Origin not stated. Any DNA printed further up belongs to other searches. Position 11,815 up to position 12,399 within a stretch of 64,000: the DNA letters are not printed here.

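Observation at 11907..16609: CsoR/RcnR-family repressor with an atypical ligand set, a perfect 16-3-16 operator, and translationally coupled RND efflux pump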

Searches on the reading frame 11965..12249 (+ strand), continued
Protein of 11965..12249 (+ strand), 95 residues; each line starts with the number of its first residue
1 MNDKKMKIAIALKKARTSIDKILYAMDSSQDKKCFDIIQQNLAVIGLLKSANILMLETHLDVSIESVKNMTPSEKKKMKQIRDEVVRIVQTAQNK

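Call 23: search_protein_families(library=pfam, proteins=[L020:2157-3500:+, L028:688-2136:+, L036:1956-3785:+, L039:6296-7897:+, L043:6264-7592:+, L058:6288-7790:+, L071:6342-9338:+, L072:6292-8619:+, L030:5598-6290:+, L047:1951-2574:+], max_evalue=0.0001)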
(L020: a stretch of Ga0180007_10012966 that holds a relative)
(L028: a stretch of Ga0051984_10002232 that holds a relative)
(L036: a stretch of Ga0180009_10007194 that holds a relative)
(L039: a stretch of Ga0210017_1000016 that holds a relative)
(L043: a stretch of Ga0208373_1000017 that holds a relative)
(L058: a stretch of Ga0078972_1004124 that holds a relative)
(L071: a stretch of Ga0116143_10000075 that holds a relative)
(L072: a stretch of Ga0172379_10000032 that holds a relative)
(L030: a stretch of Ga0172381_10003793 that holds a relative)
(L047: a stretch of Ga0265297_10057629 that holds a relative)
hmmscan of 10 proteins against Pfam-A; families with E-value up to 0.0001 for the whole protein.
L020:2157-3500:+ (448 aa): 2 families
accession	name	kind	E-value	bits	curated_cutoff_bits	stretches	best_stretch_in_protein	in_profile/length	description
PF13386.12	DsbD_2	-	6.1e-34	118.1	24.9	1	121-328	1-199/199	Cytochrome C biogenesis protein transmembrane region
PF00403.32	HMA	-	4.4e-10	40.2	24.8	1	5-65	1-62/62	Heavy-metal-associated domain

L028:688-2136:+ (483 aa): 3 families
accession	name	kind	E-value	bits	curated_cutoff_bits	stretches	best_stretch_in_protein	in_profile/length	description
PF13386.12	DsbD_2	-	4.8e-32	111.9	24.9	1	124-330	2-199/199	Cytochrome C biogenesis protein transmembrane region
PF00403.32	HMA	-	3e-11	44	24.8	1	6-65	2-62/62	Heavy-metal-associated domain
PF13473.12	Cupredoxin_1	-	7.9e-06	26.3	27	1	362-446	19-104/104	Cupredoxin-like domain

L036:1956-3785:+ (610 aa): 3 families
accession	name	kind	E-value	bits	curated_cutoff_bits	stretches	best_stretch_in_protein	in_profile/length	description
PF13386.12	DsbD_2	-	5.7e-28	98.6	24.9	1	125-332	2-198/199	Cytochrome C biogenesis protein transmembrane region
PF13473.12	Cupredoxin_1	-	5.3e-14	52.5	27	1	370-453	21-104/104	Cupredoxin-like domain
PF00403.32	HMA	-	7.7e-06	26.6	24.8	1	10-69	2-62/62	Heavy-metal-associated domain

L039:6296-7897:+ (534 aa): 4 families
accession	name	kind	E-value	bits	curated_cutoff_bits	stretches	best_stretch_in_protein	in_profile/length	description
PF13386.12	DsbD_2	-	2e-32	113.1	24.9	1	154-360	2-198/199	Cytochrome C biogenesis protein transmembrane region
PF02683.22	DsbD_TM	-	4.6e-11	42.9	27.1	1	151-361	5-213/219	Cytochrome C biogenesis protein transmembrane domain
PF00403.32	HMA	-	6.6e-09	36.5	24.8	1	41-85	2-46/62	Heavy-metal-associated domain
PF13473.12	Cupredoxin_1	-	1.1e-08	35.4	27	1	405-490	19-102/104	Cupredoxin-like domain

L043:6264-7592:+ (443 aa): 3 families
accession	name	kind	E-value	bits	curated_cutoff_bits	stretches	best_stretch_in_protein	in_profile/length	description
PF13386.12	DsbD_2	-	4.5e-32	112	24.9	1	124-327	2-199/199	Cytochrome C biogenesis protein transmembrane region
PF00403.32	HMA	-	2.7e-09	37.7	24.8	1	11-70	2-62/62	Heavy-metal-associated domain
PF13473.12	Cupredoxin_1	-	1.2e-08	35.3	27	1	355-442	17-104/104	Cupredoxin-like domain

L058:6288-7790:+ (501 aa): 4 families
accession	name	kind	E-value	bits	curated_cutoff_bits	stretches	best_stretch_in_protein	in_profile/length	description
PF13386.12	DsbD_2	-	2e-32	113.2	24.9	1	120-326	1-197/199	Cytochrome C biogenesis protein transmembrane region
PF00403.32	HMA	-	3.5e-12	47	24.8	1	10-69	2-61/62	Heavy-metal-associated domain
PF02683.22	DsbD_TM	-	1.3e-10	41.3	27.1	1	118-325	5-210/219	Cytochrome C biogenesis protein transmembrane domain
PF13473.12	Cupredoxin_1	-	1.4e-08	35.1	27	1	370-456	18-102/104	Cupredoxin-like domain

L071:6342-9338:+ (999 aa): 5 families
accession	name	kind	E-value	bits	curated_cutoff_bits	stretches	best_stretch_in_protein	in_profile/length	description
PF00122.25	E1-E2_ATPase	-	1.5e-62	210.7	28.1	1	435-614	2-180/181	E1-E2 ATPase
PF00702.32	Hydrolase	-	2.7e-40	139.2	26.4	1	631-848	1-191/191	haloacid dehalogenase-like hydrolase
PF00403.32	HMA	-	5.1e-30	104.1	24.8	2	205-266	1-62/62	Heavy-metal-associated domain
PF08282.18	Hydrolase_3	-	4.8e-07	30.2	20.9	0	823-867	198-242/255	haloacid dehalogenase-like hydrolase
PF19803.4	DUF6286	-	8.4e-05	23.4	35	0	9-45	33-69/108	Family of unknown function (DUF6286)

L072:6292-8619:+ (776 aa): 3 families
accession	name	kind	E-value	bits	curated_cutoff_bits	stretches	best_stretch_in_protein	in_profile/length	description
PF00122.25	E1-E2_ATPase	-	2.8e-61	206.6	28.1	1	234-413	2-180/181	E1-E2 ATPase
PF00702.32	Hydrolase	-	6.6e-37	128.2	26.4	1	430-647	1-191/191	haloacid dehalogenase-like hydrolase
PF00403.32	HMA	-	5.3e-16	59.2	24.8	1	6-65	2-62/62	Heavy-metal-associated domain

L030:5598-6290:+ (231 aa): 1 family
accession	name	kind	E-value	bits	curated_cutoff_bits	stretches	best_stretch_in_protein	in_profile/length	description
PF13473.12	Cupredoxin_1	-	1.7e-09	38.1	27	1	142-227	16-102/104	Cupredoxin-like domain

L047:1951-2574:+ (208 aa): 0 families

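Call 31: search_solved_structures(query=A1, max_evalue=0.01, show_alignments=4)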
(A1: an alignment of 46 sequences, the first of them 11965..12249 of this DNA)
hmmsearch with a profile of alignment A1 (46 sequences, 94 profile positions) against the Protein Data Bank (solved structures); distinct sequences matched with E-value up to 0.01: 9.
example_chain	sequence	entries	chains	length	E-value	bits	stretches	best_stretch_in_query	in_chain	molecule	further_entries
2hh7_A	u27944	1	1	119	6.1e-09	39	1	4-83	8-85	Hypothetical protein CsoR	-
3aai_A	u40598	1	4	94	3.2e-06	30.2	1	13-86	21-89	Copper homeostasis operon regulatory protein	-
4m1p_A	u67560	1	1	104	6.2e-06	29.3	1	5-84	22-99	Copper-sensitive operon repressor (CsoR)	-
7mq1_A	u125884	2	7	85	5.5e-05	26.3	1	5-85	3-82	Copper-sensing transcriptional repressor csoR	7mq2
7mq3_A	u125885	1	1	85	8.2e-05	25.7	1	5-85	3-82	Copper-sensing transcriptional repressor csoR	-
5lbm_A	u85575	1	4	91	8.4e-05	25.7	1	3-87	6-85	Transcriptional repressor FrmR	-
4adz_A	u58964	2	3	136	0.00011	25.3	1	8-83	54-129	CSOR | COPPER SENSITIVE OPERON REPRESSOR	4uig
5fmn_A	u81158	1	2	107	0.00066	22.8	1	7-83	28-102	INRS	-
5lcy_A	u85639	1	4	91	0.0019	21.3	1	3-73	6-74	Frmr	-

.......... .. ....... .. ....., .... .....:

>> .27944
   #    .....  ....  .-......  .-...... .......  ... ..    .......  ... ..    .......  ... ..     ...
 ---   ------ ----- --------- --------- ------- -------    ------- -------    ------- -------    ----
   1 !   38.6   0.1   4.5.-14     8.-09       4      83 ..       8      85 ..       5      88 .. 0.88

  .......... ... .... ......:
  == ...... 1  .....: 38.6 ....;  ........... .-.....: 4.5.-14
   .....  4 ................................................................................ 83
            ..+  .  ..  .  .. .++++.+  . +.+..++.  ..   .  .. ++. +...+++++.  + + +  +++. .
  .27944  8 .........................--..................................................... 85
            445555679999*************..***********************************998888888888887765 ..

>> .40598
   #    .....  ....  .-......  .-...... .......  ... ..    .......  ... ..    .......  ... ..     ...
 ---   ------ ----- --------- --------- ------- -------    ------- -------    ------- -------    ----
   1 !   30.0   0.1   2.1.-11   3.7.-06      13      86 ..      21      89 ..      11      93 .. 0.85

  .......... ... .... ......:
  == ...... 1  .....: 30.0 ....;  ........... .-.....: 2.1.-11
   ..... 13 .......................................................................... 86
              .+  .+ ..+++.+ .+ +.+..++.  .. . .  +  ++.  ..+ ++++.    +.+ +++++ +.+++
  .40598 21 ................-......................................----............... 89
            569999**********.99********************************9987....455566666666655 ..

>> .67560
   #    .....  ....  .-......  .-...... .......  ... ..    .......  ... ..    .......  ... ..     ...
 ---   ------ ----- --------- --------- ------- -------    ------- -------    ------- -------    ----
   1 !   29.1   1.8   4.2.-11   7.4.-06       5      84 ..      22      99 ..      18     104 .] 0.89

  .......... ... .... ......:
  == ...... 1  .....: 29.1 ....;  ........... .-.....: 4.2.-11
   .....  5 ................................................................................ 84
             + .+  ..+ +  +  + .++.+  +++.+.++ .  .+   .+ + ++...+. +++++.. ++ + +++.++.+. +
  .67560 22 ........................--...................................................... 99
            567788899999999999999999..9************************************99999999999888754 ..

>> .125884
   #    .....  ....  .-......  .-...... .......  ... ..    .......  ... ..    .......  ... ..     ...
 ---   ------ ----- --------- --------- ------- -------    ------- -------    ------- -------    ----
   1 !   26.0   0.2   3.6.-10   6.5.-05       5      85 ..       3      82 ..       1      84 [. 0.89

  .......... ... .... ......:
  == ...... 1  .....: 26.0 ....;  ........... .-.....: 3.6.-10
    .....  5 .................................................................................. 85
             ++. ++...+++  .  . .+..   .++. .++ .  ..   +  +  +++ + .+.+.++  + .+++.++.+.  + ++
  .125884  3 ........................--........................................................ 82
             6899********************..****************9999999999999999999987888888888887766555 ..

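Call 53: find_encoding_contigs(protein=P0010, flank=7000, max_places=1)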
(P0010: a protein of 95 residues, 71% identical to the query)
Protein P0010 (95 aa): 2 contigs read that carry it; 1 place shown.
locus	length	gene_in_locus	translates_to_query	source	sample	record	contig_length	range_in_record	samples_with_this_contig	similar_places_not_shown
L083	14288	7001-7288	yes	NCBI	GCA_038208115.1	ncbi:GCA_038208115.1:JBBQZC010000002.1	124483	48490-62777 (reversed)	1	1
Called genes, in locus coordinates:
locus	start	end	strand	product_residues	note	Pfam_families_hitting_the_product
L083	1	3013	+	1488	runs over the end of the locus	PF13517:FG-GAP_3, PF01839:FG-GAP (weak), PF13517:FG-GAP_3, PF13884:Peptidase_S74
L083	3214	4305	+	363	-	PF00226:DnaJ, PF01556:DnaJ_C, PF00684:DnaJ_CXXCXGXG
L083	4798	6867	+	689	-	PF00989:PAS, PF08448:PAS_4, PF13426:PAS_9, PF08447:PAS_3, PF08448:PAS_4, PF00512:HisKA, PF02518:HATPase_c, PF00072:Response_reg, +2 more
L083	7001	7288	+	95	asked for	PF02583:Trns_repr_metal (weak)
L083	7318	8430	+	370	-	PF00364:Biotin_lipoyl (faint), PF25917:BSH_RND (weak), PF25919:BSH_CusB (faint), PF25973:BSH_CzcB, PF25989:YknX_C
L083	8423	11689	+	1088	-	PF00873:ACR_tran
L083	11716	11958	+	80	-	PF11127:YgaP-like_TM (weak)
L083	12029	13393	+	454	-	PF00753:Lactamase_B, PF23023:Anti-Pycsar_Apyc1 (weak), PF12706:Lactamase_B_2 (weak), PF16661:Lactamase_B_6, PF10996:Beta-Casp, PF07521:RMMBL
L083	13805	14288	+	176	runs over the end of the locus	PF00581:Rhodanese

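Call 54: find_encoding_contigs(protein=P0032, flank=7000, max_places=1)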
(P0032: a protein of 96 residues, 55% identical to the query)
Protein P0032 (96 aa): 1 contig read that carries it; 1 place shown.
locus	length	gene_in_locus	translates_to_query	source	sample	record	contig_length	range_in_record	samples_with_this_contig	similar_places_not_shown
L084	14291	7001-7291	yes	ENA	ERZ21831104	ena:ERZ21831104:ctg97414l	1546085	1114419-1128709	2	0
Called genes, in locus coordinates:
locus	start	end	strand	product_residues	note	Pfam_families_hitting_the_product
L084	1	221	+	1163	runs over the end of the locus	PF05658:YadA_head (faint), PF13884:Peptidase_S74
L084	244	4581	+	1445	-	-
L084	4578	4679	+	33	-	-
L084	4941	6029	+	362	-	PF00226:DnaJ, PF01556:DnaJ_C, PF27659:CHP02642 (faint), PF00684:DnaJ_CXXCXGXG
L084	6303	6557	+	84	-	-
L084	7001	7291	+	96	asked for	PF02583:Trns_repr_metal (weak)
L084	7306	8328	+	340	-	PF00364:Biotin_lipoyl (faint), PF25917:BSH_RND, PF25919:BSH_CusB, PF25973:BSH_CzcB, PF25984:BSH_YknX (faint)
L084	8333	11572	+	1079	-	PF00873:ACR_tran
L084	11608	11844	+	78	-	PF11127:YgaP-like_TM (weak)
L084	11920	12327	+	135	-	-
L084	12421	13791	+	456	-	PF23023:Anti-Pycsar_Apyc1, PF00753:Lactamase_B, PF12706:Lactamase_B_2, PF16661:Lactamase_B_6 (weak), PF10996:Beta-Casp, PF07521:RMMBL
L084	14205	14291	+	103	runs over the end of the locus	PF00581:Rhodanese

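Call 55: find_encoding_contigs(protein=P0062, flank=7000, max_places=1)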
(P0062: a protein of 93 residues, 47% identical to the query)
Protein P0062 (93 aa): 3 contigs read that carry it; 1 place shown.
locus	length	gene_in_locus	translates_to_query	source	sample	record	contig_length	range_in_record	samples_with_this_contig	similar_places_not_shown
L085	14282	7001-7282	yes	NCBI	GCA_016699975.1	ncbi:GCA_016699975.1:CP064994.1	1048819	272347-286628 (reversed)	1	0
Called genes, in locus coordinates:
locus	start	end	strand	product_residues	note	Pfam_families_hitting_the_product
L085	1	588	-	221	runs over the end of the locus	-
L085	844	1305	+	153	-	PF02082:Rrf2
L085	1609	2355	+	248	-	PF02463:SMC_N, PF00005:ABC_tran, PF13304:AAA_21 (weak)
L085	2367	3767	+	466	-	PF19295:SufBD_N, PF01458:SUFBD_core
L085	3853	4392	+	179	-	PF01458:SUFBD_core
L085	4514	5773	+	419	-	PF00155:Aminotran_1_2 (weak), PF00266:Aminotran_5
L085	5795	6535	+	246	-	PF13489:Methyltransf_23, PF07021:MetW (weak), PF13847:Methyltransf_31, PF08241:Methyltransf_11, PF08242:Methyltransf_12, PF13649:Methyltransf_25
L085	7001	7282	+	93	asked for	PF02583:Trns_repr_metal (weak)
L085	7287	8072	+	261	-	PF25919:BSH_CusB (faint), PF25917:BSH_RND (faint), PF25973:BSH_CzcB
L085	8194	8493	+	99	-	PF25967:RND-MFP_C, PF25989:YknX_C, PF25975:CzcB_C (weak)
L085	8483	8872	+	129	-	PF00873:ACR_tran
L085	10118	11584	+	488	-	PF00873:ACR_tran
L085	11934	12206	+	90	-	PF11127:YgaP-like_TM (weak)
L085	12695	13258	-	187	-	-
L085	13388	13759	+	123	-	PF01592:NifU_N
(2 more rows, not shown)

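Call 56: find_encoding_contigs(protein=P0056, flank=7000, max_places=1)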
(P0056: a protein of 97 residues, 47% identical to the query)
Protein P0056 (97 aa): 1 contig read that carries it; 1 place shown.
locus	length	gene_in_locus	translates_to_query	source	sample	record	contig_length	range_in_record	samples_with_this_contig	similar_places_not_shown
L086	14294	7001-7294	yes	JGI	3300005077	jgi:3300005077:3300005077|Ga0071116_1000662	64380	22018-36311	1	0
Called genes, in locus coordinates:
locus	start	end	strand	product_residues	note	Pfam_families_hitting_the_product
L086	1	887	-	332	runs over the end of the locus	PF02086:MethyltransfD12 (faint), PF01555:N6_N4_Mtase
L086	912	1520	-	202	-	PF01726:LexA_DNA_bind, PF00717:Peptidase_S24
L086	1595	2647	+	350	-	PF00753:Lactamase_B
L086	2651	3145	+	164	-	-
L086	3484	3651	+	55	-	-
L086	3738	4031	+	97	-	PF24709:DUF7670 (weak)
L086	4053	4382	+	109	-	PF04266:ASCH (weak)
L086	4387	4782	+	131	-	PF01641:SelR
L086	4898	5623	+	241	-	PF01625:PMSR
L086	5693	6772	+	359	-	PF01820:Dala_Dala_lig_N, PF02222:ATP-grasp, PF02786:CPSase_L_D2 (weak), PF07478:Dala_Dala_lig_C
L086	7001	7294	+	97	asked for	PF02583:Trns_repr_metal (weak)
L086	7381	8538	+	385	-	PF25919:BSH_CusB (faint), PF25917:BSH_RND, PF25973:BSH_CzcB, PF25967:RND-MFP_C (weak), PF25975:CzcB_C, PF25989:YknX_C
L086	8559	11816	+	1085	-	PF00873:ACR_tran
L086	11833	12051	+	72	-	PF11127:YgaP-like_TM (weak)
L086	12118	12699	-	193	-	PF00300:His_Phos_1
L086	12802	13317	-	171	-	-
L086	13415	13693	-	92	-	PF02001:DUF134, PF07638:Sigma70_ECF (weak), PF08281:Sigma70_r4_2 (weak)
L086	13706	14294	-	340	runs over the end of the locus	PF03595:SLAC1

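Call 66: predict_structure(alignment_id=A1)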
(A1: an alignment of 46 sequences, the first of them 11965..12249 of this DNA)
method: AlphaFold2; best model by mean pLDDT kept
length: 95 residues; sequences in the alignment: 46
mean_pLDDT: 93.9   pTM: 0.80
mean pLDDT of the five models: 93.9, 93.8, 93.0, 92.6, 91.9
residues with pLDDT >= 90: 82; 70-90: 9; 50-70: 4; < 50: 0
segments of 3 or more residues with pLDDT < 50: none
pLDDT, mean of each block of 10 residues (from residue 1): 90 98 88 83 97 97 96 98 98 91
secondary structure, 60 per line:
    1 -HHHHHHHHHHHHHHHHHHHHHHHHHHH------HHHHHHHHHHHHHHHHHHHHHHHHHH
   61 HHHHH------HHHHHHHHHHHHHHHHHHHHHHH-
elements in order: H2-28 H35-65 H72-94

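Call 69: fold_search(model_id=the predicted structure, library=pdb)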
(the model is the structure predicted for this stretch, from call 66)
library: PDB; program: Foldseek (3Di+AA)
matches with E <= 10: 101; with E <= 0.001: 0
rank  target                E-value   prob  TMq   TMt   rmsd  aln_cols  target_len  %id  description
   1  5lbm_C                2.1e-02  1.00  0.71  0.75   2.7        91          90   21  The asymmetric tetrameric structure of the formaldehyde sensing transcriptional repressor FrmR from Escherichia coli (released 2016-12-21)
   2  5lbm_A                4.7e-02  1.00  0.62  0.69   3.0        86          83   21  The asymmetric tetrameric structure of the formaldehyde sensing transcriptional repressor FrmR from Escherichia coli (released 2016-12-21)
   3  5lcy_B                6.0e-02  1.00  0.60  0.64   4.5        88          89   22  Formaldehyde-Responsive Regulator FrmR E64H variant from Salmonella enterica serovar Typhimurium (released 2016-08-10)
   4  5lcy_A                7.2e-02  1.00  0.62  0.66   4.3        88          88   22  Formaldehyde-Responsive Regulator FrmR E64H variant from Salmonella enterica serovar Typhimurium (released 2016-08-10)
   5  4adz_A                1.5e-01  0.99  0.60  0.62   4.2        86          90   20  Crystal Structure of the apo form of a Copper-sensitive operon Regulator (CsoR) protein from Streptomyces lividans (released 2012-04-25)
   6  4uig                  1.9e-01  0.99  0.59  0.61   4.2        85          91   20  Structure of the copper sensitive operon repressor from Streptomyces lividans at pH6 (released 2015-09-09)
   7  7mq1_A                4.4e-01  0.96  0.53  0.60   4.4        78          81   20  C9A Streptococcus pneumoniae CstR in the reduced state, space group C2 (released 2022-03-09)
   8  7mq1_B                5.9e-01  0.95  0.56  0.63   4.4        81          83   20  C9A Streptococcus pneumoniae CstR in the reduced state, space group C2 (released 2022-03-09)
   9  7mq1_C                5.9e-01  0.94  0.55  0.62   4.3        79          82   20  C9A Streptococcus pneumoniae CstR in the reduced state, space group C2 (released 2022-03-09)
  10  3nkz_A                8.5e-01  0.60  0.46  0.45   8.1        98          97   11  The crystal structure of a flagella protein from Yersinia enterocolitica subsp. enterocolitica 8081 (released 2010-08-18)
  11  5fmn_B                9.6e-01  0.80  0.53  0.56   5.1        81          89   18  The nickel-responsive transcriptional regulator InrS (released 2017-02-01)
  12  5fmn_A                1.0e+00  0.82  0.58  0.63   4.8        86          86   17  The nickel-responsive transcriptional regulator InrS (released 2017-02-01)
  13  4j2c_C                1.1e+00  0.47  0.41  0.38   8.5        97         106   15  GARP-SNARE Interaction (released 2013-12-25)
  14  8eja_B                1.2e+00  0.33  0.41  0.36   7.4        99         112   12  Computational design of potent and selective inhibitors of Bak and Bax (released 2024-03-20)
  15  3aai_B                1.4e+00  0.91  0.58  0.70   3.7        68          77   22  X-ray crystal structure of CsoR from Thermus thermophilus HB8 (released 2010-04-28)
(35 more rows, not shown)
